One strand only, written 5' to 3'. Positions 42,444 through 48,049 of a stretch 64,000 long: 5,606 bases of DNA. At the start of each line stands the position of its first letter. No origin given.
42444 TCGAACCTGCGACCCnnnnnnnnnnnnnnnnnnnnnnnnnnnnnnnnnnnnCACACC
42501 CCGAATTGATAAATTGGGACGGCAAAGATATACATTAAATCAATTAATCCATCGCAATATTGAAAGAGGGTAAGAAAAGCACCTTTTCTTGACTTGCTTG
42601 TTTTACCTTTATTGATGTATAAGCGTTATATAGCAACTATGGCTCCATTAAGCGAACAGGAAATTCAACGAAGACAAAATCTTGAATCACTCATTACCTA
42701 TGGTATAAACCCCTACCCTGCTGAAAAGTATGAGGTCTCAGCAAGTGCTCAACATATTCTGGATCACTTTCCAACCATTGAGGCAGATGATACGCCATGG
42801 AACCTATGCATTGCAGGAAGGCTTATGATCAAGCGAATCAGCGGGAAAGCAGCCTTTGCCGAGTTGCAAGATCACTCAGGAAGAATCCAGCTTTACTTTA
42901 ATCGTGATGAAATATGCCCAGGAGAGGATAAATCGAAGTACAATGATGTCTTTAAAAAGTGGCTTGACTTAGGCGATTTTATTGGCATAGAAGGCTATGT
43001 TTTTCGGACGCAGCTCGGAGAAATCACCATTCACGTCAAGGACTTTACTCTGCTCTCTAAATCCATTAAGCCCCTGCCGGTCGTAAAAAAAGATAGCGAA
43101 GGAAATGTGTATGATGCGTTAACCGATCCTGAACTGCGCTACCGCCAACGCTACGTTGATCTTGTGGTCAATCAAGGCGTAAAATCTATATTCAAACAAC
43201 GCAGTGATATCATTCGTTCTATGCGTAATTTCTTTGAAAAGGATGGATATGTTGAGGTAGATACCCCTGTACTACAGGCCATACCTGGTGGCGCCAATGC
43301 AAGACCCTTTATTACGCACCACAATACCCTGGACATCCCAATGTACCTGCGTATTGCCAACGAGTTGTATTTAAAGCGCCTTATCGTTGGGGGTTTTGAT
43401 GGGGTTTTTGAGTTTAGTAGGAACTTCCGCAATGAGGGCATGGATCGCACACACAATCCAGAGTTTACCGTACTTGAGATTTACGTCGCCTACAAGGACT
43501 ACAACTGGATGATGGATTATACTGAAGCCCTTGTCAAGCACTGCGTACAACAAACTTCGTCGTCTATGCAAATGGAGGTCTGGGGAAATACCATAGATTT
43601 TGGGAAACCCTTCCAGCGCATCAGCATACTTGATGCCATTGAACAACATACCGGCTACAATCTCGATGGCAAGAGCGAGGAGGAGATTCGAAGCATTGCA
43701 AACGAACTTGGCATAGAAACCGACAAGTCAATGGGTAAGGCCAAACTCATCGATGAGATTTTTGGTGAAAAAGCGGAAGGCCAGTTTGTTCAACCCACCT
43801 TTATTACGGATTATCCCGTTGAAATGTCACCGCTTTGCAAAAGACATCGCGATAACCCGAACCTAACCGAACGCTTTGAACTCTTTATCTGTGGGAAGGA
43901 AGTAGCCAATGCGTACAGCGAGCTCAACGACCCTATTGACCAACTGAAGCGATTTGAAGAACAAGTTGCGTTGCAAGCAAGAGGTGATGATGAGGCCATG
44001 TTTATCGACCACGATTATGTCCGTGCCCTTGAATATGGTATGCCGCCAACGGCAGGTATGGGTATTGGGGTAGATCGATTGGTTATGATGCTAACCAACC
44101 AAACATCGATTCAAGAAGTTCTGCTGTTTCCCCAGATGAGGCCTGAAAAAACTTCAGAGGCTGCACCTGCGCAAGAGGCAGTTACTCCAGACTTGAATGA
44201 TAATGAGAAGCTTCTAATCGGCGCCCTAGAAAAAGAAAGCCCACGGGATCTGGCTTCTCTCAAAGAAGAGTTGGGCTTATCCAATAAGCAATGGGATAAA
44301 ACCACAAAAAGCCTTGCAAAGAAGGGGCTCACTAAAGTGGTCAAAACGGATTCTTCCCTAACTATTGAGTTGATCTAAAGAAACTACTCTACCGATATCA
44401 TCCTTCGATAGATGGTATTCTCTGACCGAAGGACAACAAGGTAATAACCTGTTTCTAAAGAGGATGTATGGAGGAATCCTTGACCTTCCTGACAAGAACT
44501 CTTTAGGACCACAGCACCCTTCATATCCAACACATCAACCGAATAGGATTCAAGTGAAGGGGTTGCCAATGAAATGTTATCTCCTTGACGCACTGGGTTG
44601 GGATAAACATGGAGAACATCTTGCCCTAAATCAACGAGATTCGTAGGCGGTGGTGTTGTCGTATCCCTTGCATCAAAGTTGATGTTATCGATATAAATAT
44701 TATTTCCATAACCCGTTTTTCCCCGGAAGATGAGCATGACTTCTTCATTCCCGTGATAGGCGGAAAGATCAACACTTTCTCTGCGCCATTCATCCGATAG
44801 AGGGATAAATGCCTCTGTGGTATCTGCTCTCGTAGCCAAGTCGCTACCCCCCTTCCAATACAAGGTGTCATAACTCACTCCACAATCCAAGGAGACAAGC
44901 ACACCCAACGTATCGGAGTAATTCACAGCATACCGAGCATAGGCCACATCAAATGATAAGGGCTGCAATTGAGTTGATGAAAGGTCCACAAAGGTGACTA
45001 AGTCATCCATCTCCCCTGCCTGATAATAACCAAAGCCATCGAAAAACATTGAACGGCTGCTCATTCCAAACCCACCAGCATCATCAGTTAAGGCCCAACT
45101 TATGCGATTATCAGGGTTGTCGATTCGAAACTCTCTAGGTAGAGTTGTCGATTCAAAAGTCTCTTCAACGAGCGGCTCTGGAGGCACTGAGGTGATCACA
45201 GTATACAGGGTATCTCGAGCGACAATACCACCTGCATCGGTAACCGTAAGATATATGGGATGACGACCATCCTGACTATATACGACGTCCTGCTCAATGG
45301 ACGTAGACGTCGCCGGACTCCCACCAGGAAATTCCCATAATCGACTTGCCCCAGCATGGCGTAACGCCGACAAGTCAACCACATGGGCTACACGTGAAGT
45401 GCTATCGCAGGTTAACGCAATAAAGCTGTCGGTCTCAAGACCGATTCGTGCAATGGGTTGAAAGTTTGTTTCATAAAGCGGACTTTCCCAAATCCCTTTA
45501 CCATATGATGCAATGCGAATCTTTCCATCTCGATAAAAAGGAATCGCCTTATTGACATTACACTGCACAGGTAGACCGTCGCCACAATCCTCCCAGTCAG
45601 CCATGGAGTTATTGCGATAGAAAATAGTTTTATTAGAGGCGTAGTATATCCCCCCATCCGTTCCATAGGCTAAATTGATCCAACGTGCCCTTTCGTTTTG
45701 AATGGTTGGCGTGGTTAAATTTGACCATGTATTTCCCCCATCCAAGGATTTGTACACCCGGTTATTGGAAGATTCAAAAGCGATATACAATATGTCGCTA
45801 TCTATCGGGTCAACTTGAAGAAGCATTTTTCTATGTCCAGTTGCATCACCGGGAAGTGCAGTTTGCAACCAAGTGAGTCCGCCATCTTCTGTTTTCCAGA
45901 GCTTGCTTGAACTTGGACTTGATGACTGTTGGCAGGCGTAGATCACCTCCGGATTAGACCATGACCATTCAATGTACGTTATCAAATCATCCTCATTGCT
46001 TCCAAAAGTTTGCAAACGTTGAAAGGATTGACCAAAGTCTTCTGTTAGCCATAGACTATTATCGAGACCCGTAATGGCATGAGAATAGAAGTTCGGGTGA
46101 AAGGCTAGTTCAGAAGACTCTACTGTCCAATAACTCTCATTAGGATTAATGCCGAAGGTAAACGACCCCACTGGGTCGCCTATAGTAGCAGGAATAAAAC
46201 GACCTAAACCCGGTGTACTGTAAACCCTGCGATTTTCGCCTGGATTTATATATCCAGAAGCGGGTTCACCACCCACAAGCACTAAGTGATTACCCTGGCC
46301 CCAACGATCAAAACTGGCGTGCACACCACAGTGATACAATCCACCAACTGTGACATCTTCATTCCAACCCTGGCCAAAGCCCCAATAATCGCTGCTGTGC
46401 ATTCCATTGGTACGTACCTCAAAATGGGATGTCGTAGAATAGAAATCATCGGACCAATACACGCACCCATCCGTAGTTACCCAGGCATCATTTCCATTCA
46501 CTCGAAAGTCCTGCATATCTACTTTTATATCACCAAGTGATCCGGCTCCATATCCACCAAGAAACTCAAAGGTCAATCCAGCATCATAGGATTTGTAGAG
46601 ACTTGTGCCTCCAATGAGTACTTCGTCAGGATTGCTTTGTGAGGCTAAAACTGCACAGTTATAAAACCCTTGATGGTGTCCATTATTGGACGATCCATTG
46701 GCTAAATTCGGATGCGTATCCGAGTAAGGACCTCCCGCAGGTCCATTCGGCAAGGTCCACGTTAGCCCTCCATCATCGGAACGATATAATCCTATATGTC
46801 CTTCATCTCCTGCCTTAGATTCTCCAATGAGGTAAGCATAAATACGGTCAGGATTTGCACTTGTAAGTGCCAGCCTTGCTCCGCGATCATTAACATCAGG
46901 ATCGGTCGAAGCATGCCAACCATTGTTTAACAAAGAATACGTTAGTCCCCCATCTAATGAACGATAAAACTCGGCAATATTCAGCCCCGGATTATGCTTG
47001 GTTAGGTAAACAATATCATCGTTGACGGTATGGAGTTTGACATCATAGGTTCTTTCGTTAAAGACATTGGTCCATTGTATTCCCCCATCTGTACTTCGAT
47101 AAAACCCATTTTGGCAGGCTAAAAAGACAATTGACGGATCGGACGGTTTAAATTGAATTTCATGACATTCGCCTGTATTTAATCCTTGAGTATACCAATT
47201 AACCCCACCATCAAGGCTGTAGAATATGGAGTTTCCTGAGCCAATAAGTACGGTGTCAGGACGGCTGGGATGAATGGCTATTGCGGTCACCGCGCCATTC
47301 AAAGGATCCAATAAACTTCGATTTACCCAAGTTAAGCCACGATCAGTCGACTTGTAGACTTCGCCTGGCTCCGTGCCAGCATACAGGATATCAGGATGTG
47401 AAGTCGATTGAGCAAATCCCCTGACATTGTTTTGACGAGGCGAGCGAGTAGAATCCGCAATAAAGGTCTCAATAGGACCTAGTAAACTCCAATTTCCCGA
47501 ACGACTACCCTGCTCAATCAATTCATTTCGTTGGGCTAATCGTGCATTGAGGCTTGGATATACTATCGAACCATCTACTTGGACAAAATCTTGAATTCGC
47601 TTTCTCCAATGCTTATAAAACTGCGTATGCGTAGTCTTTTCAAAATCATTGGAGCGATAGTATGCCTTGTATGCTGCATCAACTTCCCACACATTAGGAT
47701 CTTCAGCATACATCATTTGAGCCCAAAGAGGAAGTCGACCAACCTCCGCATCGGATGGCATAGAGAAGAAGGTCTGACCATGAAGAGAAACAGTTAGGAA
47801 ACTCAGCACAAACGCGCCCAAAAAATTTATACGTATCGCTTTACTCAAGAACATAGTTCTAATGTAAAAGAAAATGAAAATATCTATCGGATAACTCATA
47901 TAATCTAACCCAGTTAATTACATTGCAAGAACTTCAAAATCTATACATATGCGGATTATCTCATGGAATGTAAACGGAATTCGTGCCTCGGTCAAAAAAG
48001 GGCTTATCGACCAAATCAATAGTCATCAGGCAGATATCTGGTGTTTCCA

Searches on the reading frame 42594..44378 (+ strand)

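Call 66: search_protein_families(library=ncbifam, proteins=[window:42594-44378:+], max_evalue=0.00001)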
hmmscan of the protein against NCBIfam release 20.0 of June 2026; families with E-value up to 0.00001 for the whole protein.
window:42594-44378:+ (594 aa): 16 families
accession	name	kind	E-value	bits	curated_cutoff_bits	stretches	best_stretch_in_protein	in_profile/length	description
NF001756.1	PRK00484.1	subfamily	6.6e-211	701.2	468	1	21-518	2-488/488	lysine--tRNA ligase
TIGR00499.1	lysS_bact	equivalog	8.6e-187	621.7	427.6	1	20-519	3-496/496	lysine--tRNA ligase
NF009101.0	PRK12445.1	subfamily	2.6e-158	527.7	1026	1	25-519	21-505/505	lysine--tRNA ligase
NF002821.0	PRK02983.1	equivalog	2.2e-156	522.6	742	1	17-518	616-1101/1102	bifunctional lysylphosphatidylglycerol synthetase/lysine--tRNA ligase LysX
TIGR00462.1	genX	equivalog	1.2e-71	241.7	286.9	1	201-512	2-304/304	EF-P lysine aminoacylase EpmA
NF006828.0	PRK09350.1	equivalog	7.6e-59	199.6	264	1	198-514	14-322/325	elongation factor P--(R)-beta-lysine ligase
TIGR00458.1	aspS_nondisc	equivalog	4.7e-45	154.3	368.4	1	70-516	14-423/428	aspartate--tRNA(Asn) ligase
NF003483.0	PRK05159.1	equivalog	4.1e-44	151.2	353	1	70-514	19-431/438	aspartate--tRNA(Asn) ligase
TIGR00459.1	aspS_bact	equivalog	1.3e-37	129.4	373.85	2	71-362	19-291/586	aspartate--tRNA ligase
NF001750.0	PRK00476.1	equivalog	6e-37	127.2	443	2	68-352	18-286/590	aspartate--tRNA ligase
NF009460.0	PRK12820.1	equivalog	1.9e-28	99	1379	2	64-351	31-313/723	bifunctional aspartyl-tRNA synthetase/aspartyl/glutamyl-tRNA amidotransferase subunit C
NF003037.0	PRK03932.1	equivalog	2.3e-28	99.3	414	1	70-516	18-446/451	asparagine--tRNA ligase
TIGR00457.1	asnS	equivalog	1.7e-25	89.8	342.6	1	71-515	19-449/455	asparagine--tRNA ligase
NF005052.0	PRK06462.1-1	equivalog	1.3e-18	67.2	368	1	180-515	32-346/353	asparagine synthetase A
NF005054.0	PRK06462.1-4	equivalog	3.2e-16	59.3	309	1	191-352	16-189/318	asparagine synthetase A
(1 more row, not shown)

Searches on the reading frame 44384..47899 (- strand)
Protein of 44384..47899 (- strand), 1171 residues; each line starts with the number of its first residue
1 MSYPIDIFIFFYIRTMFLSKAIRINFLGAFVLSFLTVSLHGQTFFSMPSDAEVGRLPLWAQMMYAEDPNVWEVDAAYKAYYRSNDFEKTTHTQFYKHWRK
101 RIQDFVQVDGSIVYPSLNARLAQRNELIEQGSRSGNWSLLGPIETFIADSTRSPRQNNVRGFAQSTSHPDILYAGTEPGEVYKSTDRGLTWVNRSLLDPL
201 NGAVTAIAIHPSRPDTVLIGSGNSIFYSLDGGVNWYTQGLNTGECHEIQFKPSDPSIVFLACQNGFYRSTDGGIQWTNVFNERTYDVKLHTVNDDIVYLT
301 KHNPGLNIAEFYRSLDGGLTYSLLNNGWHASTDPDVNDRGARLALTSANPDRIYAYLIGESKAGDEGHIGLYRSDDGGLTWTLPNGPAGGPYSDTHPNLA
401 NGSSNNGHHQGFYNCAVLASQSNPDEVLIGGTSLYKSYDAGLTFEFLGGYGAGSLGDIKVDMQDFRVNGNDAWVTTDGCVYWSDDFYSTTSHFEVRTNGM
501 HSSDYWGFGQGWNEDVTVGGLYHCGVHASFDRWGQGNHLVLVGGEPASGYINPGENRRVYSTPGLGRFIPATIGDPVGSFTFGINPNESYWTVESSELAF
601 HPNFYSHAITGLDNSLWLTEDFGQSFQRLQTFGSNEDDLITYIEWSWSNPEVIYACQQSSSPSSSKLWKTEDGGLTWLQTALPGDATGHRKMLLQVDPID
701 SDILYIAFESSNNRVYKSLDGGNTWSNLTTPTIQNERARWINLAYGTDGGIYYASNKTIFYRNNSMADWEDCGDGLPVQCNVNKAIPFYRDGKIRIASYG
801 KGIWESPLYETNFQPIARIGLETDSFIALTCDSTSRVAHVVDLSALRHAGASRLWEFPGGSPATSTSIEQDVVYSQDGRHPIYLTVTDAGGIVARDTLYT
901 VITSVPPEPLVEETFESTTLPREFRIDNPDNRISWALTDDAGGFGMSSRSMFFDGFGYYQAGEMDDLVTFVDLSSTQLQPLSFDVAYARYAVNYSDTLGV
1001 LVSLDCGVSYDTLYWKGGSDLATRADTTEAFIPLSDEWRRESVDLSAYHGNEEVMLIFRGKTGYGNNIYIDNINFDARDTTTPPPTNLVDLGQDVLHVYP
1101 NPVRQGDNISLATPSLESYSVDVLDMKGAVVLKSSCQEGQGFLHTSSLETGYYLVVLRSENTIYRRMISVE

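Call 66: search_protein_families(library=ncbifam, proteins=[window:44384-47899:-], max_evalue=0.00001)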
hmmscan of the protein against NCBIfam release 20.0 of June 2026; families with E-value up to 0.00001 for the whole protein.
window:44384-47899:- (1171 aa): 4 families
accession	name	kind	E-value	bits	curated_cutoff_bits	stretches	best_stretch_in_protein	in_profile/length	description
NF045728.1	glycosyl_F510_1955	equivalog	1.6e-27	96.3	175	2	171-236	106-171/246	F510_1955 family glycosylhydrolase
TIGR04183.1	Por_Secre_tail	domain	3.1e-09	36.7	23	1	1098-1167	1-68/72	T9SS type A sorting domain-containing protein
NF038113.1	T9SSA_dep_M36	equivalog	2.9e-06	25.8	885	1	1088-1168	785-866/869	T9SS-dependent M36 family metallopeptidase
NF053688.1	BamI_Bacteroidota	equivalog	8.8e-06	25.2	370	0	164-235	213-282/452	BamI family beta-barrel-assembly machinery protein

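Call 68: search_protein_families(library=pfam, proteins=[window:44384-47899:-], max_evalue=0.00001)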
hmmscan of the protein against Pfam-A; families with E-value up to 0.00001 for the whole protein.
window:44384-47899:- (1171 aa): 3 families
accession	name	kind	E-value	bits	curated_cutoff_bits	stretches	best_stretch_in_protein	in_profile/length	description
PF15902.12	Sortilin-Vps10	-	1.1e-22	80.9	33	1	615-740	2-121/446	Sortilin, neurotensin receptor 3,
PF18962.6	Por_Secre_tail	-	3.8e-09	37.1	27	1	1098-1166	1-72/75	Secretion system C-terminal sorting domain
PF02012.26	BNR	-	6.8e-06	25.7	27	0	372-382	1-11/12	BNR/Asp-box repeat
